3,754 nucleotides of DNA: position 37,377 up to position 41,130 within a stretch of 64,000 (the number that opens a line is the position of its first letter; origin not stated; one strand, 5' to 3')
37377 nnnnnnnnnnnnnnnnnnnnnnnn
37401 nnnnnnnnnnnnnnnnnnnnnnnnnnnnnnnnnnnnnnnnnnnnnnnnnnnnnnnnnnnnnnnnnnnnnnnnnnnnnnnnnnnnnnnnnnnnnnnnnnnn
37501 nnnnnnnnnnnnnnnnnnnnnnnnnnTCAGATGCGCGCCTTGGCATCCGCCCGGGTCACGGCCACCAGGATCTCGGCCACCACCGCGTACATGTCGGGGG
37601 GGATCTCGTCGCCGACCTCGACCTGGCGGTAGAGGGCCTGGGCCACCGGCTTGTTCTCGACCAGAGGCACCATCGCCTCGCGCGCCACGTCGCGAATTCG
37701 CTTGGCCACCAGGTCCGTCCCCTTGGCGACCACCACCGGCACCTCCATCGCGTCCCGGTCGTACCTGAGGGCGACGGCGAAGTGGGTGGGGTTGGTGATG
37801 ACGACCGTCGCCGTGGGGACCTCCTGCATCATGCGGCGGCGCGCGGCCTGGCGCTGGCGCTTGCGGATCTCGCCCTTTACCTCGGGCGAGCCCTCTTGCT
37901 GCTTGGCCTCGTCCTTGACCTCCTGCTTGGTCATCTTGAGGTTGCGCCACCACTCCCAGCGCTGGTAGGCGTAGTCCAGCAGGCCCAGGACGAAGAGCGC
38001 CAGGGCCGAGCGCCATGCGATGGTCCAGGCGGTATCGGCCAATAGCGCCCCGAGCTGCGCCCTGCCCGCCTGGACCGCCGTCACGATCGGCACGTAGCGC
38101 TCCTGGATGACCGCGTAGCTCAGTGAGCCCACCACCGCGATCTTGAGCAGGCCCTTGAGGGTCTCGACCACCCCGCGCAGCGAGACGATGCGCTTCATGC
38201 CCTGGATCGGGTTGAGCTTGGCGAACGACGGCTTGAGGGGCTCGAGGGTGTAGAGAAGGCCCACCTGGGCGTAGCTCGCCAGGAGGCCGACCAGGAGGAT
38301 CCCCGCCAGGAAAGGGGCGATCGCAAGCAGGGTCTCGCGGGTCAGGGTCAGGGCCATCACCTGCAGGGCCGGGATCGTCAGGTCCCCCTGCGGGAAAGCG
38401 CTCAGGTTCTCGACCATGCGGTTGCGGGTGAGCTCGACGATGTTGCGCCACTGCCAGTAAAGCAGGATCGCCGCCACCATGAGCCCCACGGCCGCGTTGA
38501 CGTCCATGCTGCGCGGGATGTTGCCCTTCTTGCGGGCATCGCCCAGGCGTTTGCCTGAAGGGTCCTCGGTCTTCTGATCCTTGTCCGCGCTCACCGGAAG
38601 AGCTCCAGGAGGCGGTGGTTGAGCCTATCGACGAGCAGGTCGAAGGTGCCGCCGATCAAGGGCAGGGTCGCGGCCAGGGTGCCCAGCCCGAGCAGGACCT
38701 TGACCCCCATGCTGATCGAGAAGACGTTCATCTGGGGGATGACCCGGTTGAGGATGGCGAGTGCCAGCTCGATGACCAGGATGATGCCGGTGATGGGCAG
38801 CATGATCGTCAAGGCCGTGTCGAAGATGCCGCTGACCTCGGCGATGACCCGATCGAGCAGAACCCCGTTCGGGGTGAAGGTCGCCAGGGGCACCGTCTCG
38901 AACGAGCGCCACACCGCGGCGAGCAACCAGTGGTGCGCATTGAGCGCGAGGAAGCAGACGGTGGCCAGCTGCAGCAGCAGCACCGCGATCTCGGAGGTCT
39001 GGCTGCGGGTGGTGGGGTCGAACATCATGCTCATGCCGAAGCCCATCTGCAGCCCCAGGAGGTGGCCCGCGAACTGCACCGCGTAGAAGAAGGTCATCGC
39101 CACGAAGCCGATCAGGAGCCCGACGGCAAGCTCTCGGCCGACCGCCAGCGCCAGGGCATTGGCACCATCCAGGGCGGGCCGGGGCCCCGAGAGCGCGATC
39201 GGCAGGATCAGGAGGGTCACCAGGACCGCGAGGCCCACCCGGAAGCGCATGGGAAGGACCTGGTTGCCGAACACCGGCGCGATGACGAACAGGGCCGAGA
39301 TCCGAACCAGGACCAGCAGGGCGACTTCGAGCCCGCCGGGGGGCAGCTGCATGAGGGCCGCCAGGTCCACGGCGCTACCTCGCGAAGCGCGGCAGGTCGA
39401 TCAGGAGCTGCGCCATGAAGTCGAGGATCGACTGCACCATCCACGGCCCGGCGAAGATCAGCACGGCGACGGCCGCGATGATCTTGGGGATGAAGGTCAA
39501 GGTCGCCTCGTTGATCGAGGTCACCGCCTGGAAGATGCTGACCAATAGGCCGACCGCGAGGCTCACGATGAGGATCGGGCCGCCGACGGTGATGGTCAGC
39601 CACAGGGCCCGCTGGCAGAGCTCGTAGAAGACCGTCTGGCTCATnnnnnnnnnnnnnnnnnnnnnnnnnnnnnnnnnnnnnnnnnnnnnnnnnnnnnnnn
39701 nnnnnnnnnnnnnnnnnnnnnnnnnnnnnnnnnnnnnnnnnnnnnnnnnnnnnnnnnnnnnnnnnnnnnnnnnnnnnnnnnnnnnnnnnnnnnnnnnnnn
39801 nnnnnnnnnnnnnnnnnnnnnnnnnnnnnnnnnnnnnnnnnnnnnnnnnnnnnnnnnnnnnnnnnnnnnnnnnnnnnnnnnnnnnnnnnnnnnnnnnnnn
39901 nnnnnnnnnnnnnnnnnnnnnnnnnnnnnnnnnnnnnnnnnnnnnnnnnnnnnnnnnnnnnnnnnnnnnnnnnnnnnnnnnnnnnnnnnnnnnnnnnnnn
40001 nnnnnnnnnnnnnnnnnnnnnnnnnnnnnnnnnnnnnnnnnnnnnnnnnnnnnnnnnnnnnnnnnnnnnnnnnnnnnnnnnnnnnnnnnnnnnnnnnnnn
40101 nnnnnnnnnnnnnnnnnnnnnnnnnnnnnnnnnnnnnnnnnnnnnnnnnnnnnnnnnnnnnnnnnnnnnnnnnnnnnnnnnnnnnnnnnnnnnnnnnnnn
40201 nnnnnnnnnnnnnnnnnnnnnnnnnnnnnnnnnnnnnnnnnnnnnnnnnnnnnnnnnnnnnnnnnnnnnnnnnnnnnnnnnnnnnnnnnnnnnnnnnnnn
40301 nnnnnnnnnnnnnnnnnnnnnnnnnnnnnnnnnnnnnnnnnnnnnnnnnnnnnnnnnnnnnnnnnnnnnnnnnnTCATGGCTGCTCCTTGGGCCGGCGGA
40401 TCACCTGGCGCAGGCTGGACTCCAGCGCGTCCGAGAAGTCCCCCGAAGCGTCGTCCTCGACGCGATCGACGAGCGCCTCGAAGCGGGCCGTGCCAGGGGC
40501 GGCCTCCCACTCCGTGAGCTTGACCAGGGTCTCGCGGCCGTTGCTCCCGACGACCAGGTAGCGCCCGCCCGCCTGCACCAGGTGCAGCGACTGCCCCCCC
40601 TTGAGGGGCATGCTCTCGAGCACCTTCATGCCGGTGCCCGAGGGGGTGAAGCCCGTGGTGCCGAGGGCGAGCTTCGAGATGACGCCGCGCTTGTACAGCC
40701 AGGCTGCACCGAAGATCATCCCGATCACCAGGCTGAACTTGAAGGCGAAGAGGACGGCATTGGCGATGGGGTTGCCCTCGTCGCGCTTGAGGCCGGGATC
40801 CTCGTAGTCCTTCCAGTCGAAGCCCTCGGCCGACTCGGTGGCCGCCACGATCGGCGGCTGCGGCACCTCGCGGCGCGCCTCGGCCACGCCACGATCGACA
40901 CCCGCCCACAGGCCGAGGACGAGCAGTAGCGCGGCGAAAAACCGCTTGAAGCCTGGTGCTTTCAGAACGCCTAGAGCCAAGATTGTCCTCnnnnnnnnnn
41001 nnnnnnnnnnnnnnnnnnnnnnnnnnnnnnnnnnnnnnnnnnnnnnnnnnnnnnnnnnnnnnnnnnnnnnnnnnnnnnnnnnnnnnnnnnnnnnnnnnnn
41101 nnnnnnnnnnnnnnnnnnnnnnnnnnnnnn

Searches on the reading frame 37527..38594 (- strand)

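Call 58: search_protein_families(library=pfam, proteins=[window:37527-38594:-], max_evalue=0.00001)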
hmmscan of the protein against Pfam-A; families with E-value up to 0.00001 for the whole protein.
window:37527-38594:- (355 aa): 1 family
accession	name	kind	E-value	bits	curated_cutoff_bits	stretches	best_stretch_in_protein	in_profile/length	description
PF01312.24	Bac_export_2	-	5.8e-122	407.5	24.4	1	7-346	2-335/335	FlhB HrpN YscU SpaS Family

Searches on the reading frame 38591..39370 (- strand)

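Call 58: search_protein_families(library=pfam, proteins=[window:38591-39370:-], max_evalue=0.00001)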
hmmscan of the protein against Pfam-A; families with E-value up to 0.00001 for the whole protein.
window:38591-39370:- (259 aa): 1 family
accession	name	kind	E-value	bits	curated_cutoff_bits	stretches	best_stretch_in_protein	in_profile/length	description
PF01311.25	Bac_export_1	-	1.1e-62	212.1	27.8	1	16-248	3-228/230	Bacterial export proteins, family 1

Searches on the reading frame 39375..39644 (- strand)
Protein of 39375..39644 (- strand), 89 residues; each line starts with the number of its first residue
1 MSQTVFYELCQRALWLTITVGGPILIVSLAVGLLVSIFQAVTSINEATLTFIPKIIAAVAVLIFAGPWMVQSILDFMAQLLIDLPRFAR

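Call 58: search_protein_families(library=pfam, proteins=[window:39375-39644:-], max_evalue=0.00001)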
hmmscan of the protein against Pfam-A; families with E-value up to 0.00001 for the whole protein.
window:39375-39644:- (89 aa): 1 family
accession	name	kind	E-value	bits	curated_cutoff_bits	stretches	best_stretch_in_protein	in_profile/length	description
PF01313.24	Bac_export_3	-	1e-29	102.7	25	1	7-77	3-73/74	Bacterial export proteins, family 3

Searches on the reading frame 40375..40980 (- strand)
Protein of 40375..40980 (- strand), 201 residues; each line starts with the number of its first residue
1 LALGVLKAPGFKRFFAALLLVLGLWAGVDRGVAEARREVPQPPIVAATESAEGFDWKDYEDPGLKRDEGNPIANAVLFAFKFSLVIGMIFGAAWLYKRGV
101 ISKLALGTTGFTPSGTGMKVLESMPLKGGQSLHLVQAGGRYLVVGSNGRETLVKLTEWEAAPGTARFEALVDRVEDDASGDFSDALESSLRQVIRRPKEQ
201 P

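Call 58: search_protein_families(library=pfam, proteins=[window:40375-40980:-], max_evalue=0.00001)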
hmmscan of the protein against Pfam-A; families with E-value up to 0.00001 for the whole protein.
window:40375-40980:- (201 aa): 1 family
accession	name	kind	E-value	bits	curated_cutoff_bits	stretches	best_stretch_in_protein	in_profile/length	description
PF04347.18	FliO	-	3.5e-08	33.9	22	1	94-189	1-89/91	Flagellar biosynthesis protein, FliO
